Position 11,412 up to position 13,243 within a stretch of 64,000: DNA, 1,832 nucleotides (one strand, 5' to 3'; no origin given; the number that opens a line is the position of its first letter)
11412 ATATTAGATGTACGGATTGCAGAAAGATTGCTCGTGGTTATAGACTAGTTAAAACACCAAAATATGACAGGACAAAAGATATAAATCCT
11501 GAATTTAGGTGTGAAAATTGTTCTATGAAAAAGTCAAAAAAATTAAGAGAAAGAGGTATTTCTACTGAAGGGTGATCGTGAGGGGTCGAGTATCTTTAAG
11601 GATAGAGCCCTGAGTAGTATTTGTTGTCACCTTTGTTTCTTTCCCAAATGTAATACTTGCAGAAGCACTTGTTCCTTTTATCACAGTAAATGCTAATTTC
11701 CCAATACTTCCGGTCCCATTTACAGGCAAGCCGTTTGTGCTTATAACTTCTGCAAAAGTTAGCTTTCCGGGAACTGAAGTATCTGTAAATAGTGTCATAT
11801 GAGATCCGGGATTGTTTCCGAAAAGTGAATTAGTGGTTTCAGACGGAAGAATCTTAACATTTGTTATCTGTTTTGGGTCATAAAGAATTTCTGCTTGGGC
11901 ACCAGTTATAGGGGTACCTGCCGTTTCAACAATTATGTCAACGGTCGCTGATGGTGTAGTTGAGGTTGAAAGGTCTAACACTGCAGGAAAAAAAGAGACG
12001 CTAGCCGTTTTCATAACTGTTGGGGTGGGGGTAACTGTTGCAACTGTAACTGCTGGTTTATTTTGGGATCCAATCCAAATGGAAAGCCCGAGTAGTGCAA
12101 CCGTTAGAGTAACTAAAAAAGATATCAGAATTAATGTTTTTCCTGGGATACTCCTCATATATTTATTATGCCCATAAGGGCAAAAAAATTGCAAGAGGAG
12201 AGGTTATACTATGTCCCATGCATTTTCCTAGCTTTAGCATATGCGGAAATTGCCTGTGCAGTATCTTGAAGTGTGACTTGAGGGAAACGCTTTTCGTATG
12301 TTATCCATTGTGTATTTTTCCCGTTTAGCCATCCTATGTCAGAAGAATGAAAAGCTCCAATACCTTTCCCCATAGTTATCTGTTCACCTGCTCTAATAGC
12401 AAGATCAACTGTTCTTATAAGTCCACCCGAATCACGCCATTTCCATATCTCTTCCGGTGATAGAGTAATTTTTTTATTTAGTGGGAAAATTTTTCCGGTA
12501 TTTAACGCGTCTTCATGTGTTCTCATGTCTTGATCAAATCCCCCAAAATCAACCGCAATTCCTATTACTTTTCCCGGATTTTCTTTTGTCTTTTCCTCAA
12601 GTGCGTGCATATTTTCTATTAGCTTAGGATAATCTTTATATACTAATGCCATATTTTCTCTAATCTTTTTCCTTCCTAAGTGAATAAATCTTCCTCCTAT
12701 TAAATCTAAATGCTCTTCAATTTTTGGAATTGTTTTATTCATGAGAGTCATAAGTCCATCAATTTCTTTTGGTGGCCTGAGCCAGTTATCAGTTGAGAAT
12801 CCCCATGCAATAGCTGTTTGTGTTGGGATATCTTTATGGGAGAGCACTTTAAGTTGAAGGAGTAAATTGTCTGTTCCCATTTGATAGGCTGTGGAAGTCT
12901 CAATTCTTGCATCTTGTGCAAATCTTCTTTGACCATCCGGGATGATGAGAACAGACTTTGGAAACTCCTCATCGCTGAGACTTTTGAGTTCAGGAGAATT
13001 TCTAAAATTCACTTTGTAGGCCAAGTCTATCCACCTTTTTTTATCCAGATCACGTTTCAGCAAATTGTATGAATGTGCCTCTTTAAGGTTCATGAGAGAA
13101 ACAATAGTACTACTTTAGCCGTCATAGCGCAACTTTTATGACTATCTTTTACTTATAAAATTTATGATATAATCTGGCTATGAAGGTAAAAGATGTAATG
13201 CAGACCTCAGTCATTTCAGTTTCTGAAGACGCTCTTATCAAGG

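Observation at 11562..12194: Cohesin-like domain protein (candidate dockerin receptor), anchored by an N-terminal TM and PT linker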

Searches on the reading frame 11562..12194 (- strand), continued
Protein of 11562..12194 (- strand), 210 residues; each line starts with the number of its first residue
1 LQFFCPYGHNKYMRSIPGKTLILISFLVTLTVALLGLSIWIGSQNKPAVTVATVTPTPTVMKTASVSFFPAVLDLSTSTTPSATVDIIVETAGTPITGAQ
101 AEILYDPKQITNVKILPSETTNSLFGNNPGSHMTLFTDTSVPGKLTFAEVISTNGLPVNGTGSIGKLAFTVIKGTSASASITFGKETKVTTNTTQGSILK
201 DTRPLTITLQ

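Call 32: list_cluster_members(proteins=[P0009, P0014, P0020, P0030, P0045, P0060, P0080, P0100, P0125, P0150])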
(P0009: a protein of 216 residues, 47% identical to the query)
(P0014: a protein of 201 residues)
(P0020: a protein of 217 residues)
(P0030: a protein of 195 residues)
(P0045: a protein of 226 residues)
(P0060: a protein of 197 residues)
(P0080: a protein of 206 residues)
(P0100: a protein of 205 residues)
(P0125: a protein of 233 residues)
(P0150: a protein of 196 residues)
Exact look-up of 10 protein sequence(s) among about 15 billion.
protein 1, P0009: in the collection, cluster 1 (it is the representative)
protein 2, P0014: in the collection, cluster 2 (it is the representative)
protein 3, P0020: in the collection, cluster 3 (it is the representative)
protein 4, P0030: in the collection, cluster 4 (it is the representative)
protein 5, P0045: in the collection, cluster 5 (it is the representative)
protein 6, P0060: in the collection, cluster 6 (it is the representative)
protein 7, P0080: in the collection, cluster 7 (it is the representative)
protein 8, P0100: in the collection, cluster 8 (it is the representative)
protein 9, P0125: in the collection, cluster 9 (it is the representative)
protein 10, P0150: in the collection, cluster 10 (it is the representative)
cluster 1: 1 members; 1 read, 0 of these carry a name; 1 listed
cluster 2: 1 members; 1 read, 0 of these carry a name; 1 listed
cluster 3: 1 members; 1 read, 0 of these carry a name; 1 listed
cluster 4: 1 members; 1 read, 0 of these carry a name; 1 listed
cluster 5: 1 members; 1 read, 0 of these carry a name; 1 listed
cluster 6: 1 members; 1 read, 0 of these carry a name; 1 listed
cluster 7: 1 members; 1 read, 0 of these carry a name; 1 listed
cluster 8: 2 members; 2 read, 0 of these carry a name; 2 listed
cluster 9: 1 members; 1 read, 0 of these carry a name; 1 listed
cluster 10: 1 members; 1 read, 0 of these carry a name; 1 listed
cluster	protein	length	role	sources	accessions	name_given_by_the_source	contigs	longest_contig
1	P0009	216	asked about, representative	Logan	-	-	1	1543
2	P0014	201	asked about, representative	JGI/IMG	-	-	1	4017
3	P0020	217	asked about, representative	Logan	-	-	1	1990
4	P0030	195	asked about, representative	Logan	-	-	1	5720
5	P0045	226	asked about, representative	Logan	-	-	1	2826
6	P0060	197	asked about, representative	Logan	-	-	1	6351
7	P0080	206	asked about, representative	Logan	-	-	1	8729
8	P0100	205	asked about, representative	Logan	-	-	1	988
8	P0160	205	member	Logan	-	-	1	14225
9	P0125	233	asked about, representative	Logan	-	-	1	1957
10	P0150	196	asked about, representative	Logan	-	-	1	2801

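Call 38: find_related_loci(query=A1, collection=genome_contigs, flank=5000)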
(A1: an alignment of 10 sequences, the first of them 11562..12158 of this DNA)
Query A1 (198 aa) in genome_contigs; peptide patterns used: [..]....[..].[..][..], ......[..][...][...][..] (x = any residue, [..] = any of these).
58 stretches matched a pattern; 2 encode a relative of the query (tblastn E <= 1e-3); 2 distinct loci.
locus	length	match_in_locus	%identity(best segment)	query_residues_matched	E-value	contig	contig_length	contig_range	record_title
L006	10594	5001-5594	87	1-198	7e-99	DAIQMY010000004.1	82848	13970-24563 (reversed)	MAG TPA_asm: Candidatus Levyibacteriota bacterium isolate CTOTU2445 NODE_130_length_82848_cov_8.512133, whole genome sho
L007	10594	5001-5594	83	1-198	2e-94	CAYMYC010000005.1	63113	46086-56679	MAG TPA_asm: uncultured Gammaproteobacteria bacterium isolate binchicken_co128_232 genome assembly, contig: NODE_264_len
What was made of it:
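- Tried and rejected: Genome-collection scan: returned only two close Levyibacteriota loci (call 38).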

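Call 39: find_homologous_proteins(query=A2, max_evalue=0.00001)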
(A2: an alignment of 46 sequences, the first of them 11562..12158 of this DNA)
Query A2 (46 sequences) (198 aa, profile of the alignment): 29 proteins with E <= 0.00001 among 8000 candidates.
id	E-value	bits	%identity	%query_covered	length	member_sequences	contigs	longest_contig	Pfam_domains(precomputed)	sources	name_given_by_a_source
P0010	1.2e-63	232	46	97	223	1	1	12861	-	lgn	-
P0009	1.1e-62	229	47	97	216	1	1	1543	-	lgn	-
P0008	3.3e-61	224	51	80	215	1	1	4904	-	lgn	-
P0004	8.0e-59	217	58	100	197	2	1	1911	PF00963.25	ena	-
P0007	3.8e-58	214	50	99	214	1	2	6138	PF00963.25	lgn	-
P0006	1.8e-57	212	57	100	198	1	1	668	PF00963.25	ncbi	-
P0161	3.7e-55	205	41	99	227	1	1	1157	-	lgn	-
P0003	1.1e-54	203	83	100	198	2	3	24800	-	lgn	-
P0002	1.2e-54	203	88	100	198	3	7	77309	-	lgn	-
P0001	2.3e-54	202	100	100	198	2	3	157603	-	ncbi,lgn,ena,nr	ncbi:MAG: hypothetical protein KBC00_01725 [Candidatus Levybacteria bacterium]|nr:hypothetical prote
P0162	1.2e-48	183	32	94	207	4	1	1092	PF00963.25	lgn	-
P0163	1.1e-45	174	34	74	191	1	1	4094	PF00963.25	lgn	-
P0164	9.0e-44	167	32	96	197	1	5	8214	PF00963.25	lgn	-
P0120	2.2e-43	166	27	94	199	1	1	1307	-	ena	-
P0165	3.0e-31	127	31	49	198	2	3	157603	-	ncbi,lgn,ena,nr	ncbi:MAG: hypothetical protein KBC00_01760 [Candidatus Levybacteria bacterium]|nr:hypothetical prote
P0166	2.3e-29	120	31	48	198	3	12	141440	-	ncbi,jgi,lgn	-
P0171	2.0e-12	65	28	70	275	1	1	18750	PF00963.25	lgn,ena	-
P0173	2.8e-9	55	21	64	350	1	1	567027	PF00963.25,PF19077.7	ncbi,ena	-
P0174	5.8e-8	51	29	28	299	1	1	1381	PF00963.25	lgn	-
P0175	1.1e-6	46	35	16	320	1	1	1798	PF00963.25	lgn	-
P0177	4.8e-6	44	28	62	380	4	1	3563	PF00963.25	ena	-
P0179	8.1e-6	44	23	60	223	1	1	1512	PF00963.25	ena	-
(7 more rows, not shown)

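Call 40: find_encoding_contigs(protein=P0164, flank=5000, max_places=3)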
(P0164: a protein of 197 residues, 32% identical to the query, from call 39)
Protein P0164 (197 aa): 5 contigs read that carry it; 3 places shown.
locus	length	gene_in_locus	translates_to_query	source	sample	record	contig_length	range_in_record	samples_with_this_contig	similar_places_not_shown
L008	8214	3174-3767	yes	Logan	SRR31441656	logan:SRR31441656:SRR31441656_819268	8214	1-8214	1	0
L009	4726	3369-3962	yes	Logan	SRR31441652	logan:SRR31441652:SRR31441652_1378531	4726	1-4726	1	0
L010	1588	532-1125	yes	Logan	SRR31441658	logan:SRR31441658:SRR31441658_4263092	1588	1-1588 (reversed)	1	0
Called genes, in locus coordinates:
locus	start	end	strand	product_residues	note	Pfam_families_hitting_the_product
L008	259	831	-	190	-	PF06559:DCD_N (weak), PF22769:DCD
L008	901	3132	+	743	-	-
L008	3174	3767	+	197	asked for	PF00963:Cohesin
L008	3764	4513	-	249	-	PF01996:F420_ligase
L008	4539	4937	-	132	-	PF01850:PIN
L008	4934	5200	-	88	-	PF04014:MazE_antitoxin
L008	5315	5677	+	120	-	PF20393:Pro_CA_2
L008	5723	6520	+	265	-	-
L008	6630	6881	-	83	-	-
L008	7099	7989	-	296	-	PF00535:Glycos_transf_2, PF10111:Glyco_tranf_2_2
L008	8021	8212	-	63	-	?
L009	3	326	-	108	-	?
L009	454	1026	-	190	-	PF06559:DCD_N (weak), PF22769:DCD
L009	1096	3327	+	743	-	-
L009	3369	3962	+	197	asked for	PF00963:Cohesin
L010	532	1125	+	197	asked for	PF00963:Cohesin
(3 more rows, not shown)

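Call 41: find_encoding_contigs(protein=P0166, flank=6000, max_places=3)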
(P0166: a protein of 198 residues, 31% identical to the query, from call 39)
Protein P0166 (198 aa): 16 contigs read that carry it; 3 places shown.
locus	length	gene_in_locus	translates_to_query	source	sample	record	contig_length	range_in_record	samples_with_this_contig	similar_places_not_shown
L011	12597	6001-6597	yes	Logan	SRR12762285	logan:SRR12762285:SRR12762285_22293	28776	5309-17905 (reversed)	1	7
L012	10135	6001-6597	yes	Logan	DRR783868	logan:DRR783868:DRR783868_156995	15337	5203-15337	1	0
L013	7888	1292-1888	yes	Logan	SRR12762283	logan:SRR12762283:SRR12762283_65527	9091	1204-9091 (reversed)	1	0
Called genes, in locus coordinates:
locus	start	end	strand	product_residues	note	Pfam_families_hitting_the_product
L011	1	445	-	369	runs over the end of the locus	PF02163:Peptidase_M50, PF00595:PDZ, PF04495:GRASP55_65 (faint), PF13180:PDZ_2, PF17820:PDZ_6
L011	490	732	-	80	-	-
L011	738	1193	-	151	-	PF25025:EF-Ts_N (weak), PF00889:EF_TS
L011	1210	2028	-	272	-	PF00318:Ribosomal_S2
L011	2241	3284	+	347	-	PF00092:VWA (weak), PF13519:VWA_2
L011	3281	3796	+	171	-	-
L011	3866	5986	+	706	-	-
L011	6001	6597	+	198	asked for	-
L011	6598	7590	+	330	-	-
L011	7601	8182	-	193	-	-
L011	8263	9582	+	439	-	PF00464:SHMT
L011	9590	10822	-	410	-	PF00571:CBS, PF13489:Methyltransf_23, PF13847:Methyltransf_31, PF08241:Methyltransf_11, PF08242:Methyltransf_12, PF13649:Methyltransf_25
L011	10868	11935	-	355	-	-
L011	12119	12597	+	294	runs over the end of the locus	PF01255:Prenyltransf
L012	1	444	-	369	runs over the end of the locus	PF02163:Peptidase_M50, PF00595:PDZ, PF04495:GRASP55_65 (faint), PF13180:PDZ_2, PF17820:PDZ_6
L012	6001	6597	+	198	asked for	-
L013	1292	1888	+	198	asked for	-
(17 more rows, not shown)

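Call 60: find_related_loci(query=A3, collection=metagenome_contigs, flank=5000)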
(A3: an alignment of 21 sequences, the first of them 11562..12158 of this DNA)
Query A3 (198 aa) in metagenome_contigs; peptide patterns used: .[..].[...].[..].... (x = any residue, [..] = any of these).
114 stretches matched a pattern; 44 encode a relative of the query (tblastn E <= 1e-3); 44 distinct loci.
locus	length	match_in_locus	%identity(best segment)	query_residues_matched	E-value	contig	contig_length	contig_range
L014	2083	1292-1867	40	4-197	2e-29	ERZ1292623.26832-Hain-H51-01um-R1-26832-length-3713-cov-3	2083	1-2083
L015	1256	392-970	36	4-198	3e-27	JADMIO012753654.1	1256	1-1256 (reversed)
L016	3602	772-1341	40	4-197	2e-26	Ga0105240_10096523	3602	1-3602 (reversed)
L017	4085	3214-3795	38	2-197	7e-26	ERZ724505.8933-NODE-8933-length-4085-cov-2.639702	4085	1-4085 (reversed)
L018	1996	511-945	41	48-197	7e-23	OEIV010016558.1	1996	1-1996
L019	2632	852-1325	40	31-197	1e-22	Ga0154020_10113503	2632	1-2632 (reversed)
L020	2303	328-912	34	1-197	3e-21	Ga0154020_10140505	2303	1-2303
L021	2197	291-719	41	59-195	1e-19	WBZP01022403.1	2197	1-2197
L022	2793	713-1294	29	7-197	1e-18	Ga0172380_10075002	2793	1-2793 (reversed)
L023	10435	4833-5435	32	1-195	2e-15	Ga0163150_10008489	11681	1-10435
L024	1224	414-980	31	2-198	3e-15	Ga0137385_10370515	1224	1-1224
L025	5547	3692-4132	34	7-161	1e-14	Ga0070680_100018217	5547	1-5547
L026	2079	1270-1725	33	7-159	2e-14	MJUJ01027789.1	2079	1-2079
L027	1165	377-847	32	4-168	2e-14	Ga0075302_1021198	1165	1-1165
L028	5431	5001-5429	33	7-157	7e-14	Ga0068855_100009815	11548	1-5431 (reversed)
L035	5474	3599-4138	28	7-197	5e-11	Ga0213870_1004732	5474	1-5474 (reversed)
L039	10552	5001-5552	27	7-197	3e-10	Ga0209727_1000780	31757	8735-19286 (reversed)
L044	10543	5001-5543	26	1-197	1e-9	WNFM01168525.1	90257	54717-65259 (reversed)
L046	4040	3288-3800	31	7-191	2e-9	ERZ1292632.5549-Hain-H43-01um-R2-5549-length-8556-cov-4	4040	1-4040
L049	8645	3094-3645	27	4-198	9e-8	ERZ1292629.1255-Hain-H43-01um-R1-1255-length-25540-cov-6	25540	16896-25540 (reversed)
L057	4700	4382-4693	31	41-154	1e-5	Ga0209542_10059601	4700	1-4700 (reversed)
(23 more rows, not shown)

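Call 71: search_protein_families(library=pfam, proteins=[L014:369-1235:+, L017:1705-3147:+, L023:1434-4790:+, L025:1520-3562:+, L035:2091-3587:+, L039:3263-4951:+, L044:3044-4939:+, L046:918-3173:+, L049:717-2987:+, L057:1918-4227:+], max_evalue=0.01)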
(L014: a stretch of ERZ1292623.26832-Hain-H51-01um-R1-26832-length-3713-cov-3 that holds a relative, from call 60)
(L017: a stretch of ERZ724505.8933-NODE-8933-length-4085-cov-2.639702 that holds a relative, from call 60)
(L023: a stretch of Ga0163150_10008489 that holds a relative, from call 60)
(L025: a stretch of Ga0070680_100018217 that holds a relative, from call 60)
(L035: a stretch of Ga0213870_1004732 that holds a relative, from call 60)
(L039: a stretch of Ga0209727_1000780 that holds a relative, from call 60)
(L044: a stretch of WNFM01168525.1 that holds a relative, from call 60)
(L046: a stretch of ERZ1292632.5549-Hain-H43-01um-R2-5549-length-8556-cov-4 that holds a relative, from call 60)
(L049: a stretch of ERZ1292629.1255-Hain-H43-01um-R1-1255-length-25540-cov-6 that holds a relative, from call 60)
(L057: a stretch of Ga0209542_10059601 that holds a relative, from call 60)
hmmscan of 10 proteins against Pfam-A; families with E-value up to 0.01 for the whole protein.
L014:369-1235:+ (289 aa): 1 family
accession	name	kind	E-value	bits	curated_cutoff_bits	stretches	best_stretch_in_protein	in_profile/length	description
PF00404.24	Dockerin_1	-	1.4e-06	28.8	22.9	1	225-279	2-52/57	Dockerin type I domain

L017:1705-3147:+ (481 aa): 0 families

L023:1434-4790:+ (1119 aa): 1 family
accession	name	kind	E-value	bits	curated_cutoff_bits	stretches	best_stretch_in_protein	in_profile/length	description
PF00404.24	Dockerin_1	-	0.00034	21.2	22.9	1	1076-1115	13-52/57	Dockerin type I domain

L025:1520-3562:+ (681 aa): 1 family
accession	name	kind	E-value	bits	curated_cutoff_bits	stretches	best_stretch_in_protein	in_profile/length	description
PF00404.24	Dockerin_1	-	0.00066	20.3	22.9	1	604-675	1-56/57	Dockerin type I domain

L035:2091-3587:+ (499 aa): 1 family
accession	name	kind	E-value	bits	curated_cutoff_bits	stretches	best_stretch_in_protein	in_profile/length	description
PF00404.24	Dockerin_1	-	0.0071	17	22.9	0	433-488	2-52/57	Dockerin type I domain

L039:3263-4951:+ (563 aa): 1 family
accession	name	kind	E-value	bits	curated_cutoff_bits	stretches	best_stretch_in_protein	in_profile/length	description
PF17210.9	SdrD_B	-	3.4e-06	27.7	29.7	1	49-151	3-89/112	SdrD B-like domain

L044:3044-4939:+ (632 aa): 0 families

L046:918-3173:+ (752 aa): 5 families
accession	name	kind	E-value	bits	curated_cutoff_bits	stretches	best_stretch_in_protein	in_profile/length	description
PF10633.15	NPCBM_assoc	-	7.9e-12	45.6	24.4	1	462-536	4-76/78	NPCBM-associated, NEW3 domain of alpha-galactosidase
PF23619.1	Ig_VWA7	-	1.2e-06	29.1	27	1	338-390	34-86/104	VWA7 Ig-like domain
PF04886.17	PT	-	2.1e-05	24.4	26.2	1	410-439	2-31/36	PT disordered repeat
PF11614.14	FixG_C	-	0.00027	21.5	25.6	0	338-393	52-107/119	IG-like fold at C-terminal of FixG, putative oxidoreductase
PF16116.10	DUF4832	-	0.00031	21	29.2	0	301-385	112-195/216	Domain of unknown function (DUF4832)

L049:717-2987:+ (757 aa): 2 families
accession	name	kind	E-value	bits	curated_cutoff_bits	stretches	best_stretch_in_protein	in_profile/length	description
PF11614.14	FixG_C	-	3.7e-07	30.7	25.6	1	287-373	28-106/119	IG-like fold at C-terminal of FixG, putative oxidoreductase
PF10633.15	NPCBM_assoc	-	1.7e-06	28.5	24.4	1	292-368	7-75/78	NPCBM-associated, NEW3 domain of alpha-galactosidase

L057:1918-4227:+ (770 aa): 1 family
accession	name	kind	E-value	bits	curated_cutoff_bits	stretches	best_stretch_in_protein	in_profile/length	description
PF13620.12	CarboxypepD_reg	-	0.0033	18.2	32.3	0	229-270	12-49/82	Carboxypeptidase regulatory-like domain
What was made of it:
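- On Cellulosome anchoring scaffoldins (SdbA/OlpA/OlpB, ScaE): Ten partner proteins show only Dockerin_1, SdrD_B, NPCBM_assoc, FixG_C, Ig_VWA7 and PT (call 71).
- None of ten partner proteins has a glycoside hydrolase or CBM; they carry only Ig-like domains (call 71).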

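Call 73: list_cluster_members(proteins=[P0006, P0166, P0173, P0011, P0012, P0013, P0015, P0016, P0017, P0019])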
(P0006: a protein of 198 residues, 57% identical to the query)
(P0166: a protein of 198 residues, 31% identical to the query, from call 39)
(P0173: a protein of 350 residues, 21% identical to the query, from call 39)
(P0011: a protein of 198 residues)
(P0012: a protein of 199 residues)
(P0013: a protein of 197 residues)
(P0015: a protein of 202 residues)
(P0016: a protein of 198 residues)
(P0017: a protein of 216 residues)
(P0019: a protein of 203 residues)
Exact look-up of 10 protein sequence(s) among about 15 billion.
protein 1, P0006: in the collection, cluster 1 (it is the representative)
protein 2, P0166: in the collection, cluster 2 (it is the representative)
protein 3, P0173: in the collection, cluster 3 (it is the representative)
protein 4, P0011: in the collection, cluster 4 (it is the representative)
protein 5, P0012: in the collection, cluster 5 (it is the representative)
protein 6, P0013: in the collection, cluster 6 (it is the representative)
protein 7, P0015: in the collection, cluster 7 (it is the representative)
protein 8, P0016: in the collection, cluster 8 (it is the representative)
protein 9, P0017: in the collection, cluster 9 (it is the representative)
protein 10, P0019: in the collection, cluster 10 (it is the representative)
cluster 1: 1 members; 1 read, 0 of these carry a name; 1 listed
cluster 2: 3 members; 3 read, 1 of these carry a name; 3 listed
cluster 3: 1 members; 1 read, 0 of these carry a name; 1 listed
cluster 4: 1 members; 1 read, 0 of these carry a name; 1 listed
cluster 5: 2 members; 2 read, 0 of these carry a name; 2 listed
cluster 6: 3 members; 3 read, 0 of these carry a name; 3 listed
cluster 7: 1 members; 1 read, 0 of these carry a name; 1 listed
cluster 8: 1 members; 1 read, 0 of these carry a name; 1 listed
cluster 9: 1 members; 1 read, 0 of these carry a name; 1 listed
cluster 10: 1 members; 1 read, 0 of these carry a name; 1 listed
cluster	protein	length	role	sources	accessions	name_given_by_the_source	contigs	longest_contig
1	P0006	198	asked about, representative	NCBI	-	-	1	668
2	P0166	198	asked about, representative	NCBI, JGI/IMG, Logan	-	-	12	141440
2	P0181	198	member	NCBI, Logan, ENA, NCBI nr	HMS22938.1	MAG TPA: hypothetical protein PKA38_04235 [Candidatus Levybacteria bacterium] | hypothetical protein [Candidatus Levybacteria bacterium]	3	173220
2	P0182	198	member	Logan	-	-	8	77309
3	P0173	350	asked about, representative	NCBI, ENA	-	-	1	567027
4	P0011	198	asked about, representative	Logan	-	-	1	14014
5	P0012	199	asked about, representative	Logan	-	-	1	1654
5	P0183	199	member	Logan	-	-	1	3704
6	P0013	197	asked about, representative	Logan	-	-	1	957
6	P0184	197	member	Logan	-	-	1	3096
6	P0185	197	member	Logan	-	-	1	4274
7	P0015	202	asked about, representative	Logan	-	-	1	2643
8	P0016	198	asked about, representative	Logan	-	-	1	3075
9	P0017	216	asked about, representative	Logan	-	-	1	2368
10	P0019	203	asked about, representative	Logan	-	-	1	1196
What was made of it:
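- Tried and rejected: Taxonomy of distant family members: two cluster look-ups gave no organism names beyond Levybacteria (calls 32, 73), so this remains undetermined.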

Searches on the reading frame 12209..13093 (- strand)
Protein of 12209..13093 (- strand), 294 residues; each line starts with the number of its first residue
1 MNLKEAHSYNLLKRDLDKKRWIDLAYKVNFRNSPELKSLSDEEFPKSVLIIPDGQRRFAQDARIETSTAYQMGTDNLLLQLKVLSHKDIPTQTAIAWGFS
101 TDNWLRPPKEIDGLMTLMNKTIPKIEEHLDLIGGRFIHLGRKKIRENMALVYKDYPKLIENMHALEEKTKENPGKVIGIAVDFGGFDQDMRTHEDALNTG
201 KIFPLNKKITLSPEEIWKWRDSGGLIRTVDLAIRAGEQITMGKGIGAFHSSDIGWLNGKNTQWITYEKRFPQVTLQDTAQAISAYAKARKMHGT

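Call 19: search_protein_families(library=pfam, proteins=[window:12209-13093:-], max_evalue=0.01)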
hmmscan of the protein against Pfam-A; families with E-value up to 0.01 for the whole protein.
window:12209-13093:- (294 aa): 1 family
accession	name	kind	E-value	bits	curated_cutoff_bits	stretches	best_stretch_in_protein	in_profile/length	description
PF01255.24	Prenyltransf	-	5.3e-17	62.6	27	1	51-290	1-216/219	Putative undecaprenyl diphosphate synthase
